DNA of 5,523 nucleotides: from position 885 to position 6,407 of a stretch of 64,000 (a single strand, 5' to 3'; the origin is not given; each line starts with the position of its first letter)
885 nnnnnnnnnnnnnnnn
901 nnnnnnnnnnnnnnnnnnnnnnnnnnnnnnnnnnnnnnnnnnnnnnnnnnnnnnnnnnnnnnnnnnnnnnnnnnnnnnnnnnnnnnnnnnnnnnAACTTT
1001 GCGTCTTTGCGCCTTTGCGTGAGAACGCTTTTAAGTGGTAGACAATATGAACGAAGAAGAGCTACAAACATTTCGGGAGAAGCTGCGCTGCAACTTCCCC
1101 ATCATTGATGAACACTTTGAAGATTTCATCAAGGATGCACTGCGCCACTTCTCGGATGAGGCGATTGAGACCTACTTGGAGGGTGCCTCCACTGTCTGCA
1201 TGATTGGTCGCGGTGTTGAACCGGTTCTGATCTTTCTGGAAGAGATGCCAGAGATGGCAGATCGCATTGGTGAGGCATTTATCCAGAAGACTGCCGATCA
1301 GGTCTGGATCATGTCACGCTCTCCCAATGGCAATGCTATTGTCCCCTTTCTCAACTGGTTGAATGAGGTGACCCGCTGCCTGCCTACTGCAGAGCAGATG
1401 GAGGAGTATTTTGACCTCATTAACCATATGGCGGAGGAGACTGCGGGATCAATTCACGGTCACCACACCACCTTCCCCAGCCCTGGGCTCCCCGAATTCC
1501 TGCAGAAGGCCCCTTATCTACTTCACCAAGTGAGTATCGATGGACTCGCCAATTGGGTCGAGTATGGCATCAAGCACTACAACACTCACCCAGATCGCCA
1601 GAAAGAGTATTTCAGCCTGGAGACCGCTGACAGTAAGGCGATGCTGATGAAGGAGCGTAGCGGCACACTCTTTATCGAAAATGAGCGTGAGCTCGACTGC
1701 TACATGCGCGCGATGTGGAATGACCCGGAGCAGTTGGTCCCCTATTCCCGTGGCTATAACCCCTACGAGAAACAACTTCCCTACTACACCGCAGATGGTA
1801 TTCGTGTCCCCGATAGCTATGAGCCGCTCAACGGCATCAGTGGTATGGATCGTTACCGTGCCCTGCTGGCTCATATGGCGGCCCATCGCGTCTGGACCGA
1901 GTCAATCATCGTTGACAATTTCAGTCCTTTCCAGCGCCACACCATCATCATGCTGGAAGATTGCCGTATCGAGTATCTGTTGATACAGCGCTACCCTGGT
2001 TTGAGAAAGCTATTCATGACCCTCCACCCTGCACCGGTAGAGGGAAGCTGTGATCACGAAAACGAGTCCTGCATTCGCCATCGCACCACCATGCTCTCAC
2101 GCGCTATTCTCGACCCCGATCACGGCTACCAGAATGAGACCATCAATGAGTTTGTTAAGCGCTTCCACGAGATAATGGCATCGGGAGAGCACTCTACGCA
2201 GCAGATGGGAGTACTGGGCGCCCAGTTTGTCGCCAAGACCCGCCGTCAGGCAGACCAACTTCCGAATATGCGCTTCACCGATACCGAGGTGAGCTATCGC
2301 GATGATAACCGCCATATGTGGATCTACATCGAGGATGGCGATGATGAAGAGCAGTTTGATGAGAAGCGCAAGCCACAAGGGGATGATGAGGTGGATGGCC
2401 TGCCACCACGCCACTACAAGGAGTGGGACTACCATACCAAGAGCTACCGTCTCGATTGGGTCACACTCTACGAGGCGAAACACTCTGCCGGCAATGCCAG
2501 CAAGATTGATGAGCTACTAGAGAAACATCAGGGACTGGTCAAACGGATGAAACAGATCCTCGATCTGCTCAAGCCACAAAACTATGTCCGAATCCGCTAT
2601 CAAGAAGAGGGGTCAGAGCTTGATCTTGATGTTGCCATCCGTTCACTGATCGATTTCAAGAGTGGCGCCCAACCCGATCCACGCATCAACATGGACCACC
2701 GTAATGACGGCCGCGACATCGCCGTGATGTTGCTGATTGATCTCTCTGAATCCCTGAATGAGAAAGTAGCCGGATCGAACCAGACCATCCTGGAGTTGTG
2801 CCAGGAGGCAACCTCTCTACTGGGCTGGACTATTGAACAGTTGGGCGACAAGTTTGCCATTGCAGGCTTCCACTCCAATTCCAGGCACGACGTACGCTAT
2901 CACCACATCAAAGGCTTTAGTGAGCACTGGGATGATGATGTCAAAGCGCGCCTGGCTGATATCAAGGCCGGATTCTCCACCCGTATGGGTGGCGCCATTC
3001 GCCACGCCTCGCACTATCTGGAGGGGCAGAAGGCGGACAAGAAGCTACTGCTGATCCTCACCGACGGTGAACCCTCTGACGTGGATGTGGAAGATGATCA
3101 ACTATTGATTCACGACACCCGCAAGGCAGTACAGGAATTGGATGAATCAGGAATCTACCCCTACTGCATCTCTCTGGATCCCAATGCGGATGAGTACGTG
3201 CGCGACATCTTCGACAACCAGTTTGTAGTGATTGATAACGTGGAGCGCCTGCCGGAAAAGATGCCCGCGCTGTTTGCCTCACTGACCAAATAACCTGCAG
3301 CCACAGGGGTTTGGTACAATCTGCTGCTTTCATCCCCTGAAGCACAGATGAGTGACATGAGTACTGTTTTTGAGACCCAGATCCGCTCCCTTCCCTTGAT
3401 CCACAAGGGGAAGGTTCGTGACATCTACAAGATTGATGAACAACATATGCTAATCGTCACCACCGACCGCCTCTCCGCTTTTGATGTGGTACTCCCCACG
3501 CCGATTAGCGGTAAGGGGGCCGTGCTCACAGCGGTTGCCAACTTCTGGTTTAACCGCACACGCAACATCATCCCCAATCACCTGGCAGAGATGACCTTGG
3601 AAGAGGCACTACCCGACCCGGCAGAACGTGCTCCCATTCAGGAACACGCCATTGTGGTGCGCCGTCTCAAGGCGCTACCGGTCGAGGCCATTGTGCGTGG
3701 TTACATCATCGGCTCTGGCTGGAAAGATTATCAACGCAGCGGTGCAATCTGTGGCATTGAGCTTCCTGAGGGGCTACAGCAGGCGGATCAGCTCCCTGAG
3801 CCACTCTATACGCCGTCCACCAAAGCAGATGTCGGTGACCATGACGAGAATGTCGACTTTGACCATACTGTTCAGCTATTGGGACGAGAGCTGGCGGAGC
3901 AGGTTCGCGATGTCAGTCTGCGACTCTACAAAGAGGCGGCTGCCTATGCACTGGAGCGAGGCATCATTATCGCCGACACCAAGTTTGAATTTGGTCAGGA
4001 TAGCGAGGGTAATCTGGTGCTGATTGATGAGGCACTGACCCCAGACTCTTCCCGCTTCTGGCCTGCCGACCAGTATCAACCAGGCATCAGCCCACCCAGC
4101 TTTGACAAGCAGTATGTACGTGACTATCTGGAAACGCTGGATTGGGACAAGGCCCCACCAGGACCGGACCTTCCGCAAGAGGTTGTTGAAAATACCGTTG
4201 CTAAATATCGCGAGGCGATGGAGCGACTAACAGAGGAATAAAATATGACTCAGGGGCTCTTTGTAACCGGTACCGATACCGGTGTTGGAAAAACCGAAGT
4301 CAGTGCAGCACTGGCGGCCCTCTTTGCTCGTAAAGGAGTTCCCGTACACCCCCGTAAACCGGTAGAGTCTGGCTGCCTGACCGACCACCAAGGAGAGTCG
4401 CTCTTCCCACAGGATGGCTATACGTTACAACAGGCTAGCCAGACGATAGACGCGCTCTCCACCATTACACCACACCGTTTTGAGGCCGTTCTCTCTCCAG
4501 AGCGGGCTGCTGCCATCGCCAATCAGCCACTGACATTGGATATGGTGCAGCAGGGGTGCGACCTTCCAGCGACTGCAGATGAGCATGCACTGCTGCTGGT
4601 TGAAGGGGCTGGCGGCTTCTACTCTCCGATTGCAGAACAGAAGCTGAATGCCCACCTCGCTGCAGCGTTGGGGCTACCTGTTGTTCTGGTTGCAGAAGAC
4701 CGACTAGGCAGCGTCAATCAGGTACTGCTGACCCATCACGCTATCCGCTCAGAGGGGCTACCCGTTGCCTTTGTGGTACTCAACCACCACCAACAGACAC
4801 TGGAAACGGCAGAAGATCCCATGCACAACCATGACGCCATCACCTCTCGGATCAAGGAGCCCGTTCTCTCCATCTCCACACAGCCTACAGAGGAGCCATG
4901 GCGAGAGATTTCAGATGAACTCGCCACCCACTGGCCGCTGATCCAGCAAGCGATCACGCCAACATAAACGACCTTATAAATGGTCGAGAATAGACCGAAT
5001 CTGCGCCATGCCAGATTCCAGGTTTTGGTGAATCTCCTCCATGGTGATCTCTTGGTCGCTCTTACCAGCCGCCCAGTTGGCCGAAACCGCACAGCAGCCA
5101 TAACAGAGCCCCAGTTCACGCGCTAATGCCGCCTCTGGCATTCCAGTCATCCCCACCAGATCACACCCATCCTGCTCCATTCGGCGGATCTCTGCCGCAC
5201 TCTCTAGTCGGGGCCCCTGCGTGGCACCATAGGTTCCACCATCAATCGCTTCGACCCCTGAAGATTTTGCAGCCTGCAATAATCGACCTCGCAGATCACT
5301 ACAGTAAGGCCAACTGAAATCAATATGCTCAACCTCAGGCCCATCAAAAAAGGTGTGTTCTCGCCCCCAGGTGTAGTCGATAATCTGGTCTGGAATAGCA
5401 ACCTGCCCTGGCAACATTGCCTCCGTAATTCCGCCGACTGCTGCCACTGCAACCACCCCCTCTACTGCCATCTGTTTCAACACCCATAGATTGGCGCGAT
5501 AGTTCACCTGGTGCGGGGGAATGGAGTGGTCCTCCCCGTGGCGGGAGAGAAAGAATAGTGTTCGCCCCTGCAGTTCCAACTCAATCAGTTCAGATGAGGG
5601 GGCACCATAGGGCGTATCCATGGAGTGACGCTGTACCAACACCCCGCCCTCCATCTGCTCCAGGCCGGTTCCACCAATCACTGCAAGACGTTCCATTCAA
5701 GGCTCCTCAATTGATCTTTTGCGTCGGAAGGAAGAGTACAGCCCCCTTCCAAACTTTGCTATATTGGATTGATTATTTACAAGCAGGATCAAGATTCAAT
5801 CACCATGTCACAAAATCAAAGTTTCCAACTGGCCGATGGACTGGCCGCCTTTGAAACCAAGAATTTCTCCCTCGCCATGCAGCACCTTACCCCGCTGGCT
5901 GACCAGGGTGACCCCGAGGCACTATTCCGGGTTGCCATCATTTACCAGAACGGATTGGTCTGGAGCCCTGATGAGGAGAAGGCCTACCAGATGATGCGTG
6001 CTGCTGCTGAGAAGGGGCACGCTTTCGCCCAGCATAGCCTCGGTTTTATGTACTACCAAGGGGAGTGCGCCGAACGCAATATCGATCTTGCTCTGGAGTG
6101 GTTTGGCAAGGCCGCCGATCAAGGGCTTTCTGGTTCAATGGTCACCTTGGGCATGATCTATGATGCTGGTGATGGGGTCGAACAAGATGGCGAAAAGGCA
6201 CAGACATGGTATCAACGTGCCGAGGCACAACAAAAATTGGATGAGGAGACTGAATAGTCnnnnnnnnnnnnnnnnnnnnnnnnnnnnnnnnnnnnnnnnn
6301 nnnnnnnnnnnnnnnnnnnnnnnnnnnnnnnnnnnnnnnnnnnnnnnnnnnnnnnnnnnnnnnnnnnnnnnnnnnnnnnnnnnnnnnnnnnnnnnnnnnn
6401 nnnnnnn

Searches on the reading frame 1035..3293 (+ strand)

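Call 83: search_protein_families(library=pfam, proteins=[window:1035-3293:+], max_evalue=0.00001)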
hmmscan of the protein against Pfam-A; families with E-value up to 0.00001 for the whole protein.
window:1035-3293:+ (752 aa): 2 families
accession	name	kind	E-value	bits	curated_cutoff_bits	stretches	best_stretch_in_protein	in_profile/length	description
PF00092.34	VWA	-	1.6e-08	35.4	23.8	1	564-725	2-150/174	von Willebrand factor type A domain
PF13519.12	VWA_2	-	9.2e-06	26.7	27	0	564-679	1-107/107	von Willebrand factor type A domain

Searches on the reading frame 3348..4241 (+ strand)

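Call 83: search_protein_families(library=pfam, proteins=[window:3348-4241:+], max_evalue=0.00001)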
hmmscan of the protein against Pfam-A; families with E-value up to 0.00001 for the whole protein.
window:3348-4241:+ (297 aa): 1 family
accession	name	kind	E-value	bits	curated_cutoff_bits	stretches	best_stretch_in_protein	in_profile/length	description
PF01259.24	SAICAR_synt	-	2.9e-76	256.7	20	1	18-268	2-228/233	SAICAR synthetase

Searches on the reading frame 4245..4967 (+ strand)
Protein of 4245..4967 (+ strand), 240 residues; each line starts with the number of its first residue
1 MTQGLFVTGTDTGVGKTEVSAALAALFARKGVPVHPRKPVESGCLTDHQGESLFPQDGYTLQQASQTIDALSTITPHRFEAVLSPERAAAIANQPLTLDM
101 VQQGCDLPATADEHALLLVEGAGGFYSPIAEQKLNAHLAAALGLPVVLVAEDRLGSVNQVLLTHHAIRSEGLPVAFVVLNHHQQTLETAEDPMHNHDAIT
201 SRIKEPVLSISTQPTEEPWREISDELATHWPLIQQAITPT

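Call 83: search_protein_families(library=pfam, proteins=[window:4245-4967:+], max_evalue=0.00001)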
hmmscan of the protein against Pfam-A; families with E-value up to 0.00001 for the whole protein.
window:4245-4967:+ (240 aa): 2 families
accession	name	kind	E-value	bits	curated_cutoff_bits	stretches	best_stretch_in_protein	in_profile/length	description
PF13500.12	AAA_26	-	3.9e-37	128.5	27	1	3-208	1-185/198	AAA domain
PF01656.29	CbiA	-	6.1e-08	33.1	25.4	1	6-186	2-87/125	CobQ/CobB/MinD/ParA nucleotide binding domain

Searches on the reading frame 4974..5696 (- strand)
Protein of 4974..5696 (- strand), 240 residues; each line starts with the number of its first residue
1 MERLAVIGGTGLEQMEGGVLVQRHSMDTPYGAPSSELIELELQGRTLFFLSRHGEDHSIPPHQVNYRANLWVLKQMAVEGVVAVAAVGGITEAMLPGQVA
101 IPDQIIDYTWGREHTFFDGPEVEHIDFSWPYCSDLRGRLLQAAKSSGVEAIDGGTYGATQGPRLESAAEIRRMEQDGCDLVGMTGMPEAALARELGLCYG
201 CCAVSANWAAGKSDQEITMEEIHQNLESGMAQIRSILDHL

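Call 83: search_protein_families(library=pfam, proteins=[window:4974-5696:-], max_evalue=0.00001)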
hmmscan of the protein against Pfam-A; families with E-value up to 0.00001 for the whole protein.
window:4974-5696:- (240 aa): 1 family
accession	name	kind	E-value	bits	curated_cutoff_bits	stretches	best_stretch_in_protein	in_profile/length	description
PF01048.26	PNP_UDP_1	-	3.6e-41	141.5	25.1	1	3-239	1-230/233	Phosphorylase superfamily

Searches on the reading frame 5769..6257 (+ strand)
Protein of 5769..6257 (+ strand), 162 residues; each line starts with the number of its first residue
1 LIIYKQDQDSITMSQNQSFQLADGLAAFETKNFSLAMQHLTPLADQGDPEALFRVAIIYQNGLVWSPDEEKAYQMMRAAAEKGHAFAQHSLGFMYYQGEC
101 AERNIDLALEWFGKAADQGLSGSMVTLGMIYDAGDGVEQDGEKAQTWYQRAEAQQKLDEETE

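Call 42: search_protein_families(library=pfam, proteins=[window:5769-6257:+], max_evalue=0.0001)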
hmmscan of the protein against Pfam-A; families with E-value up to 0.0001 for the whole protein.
window:5769-6257:+ (162 aa): 2 families
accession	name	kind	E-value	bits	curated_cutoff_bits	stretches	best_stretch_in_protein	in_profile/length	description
PF08238.18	Sel1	-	2.1e-25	88.6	30.7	3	86-119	2-35/36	Sel1 repeat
PF23310.1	TPR_27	-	2.9e-07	30.6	27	0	46-96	25-72/110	Plant tetratrico peptide repeats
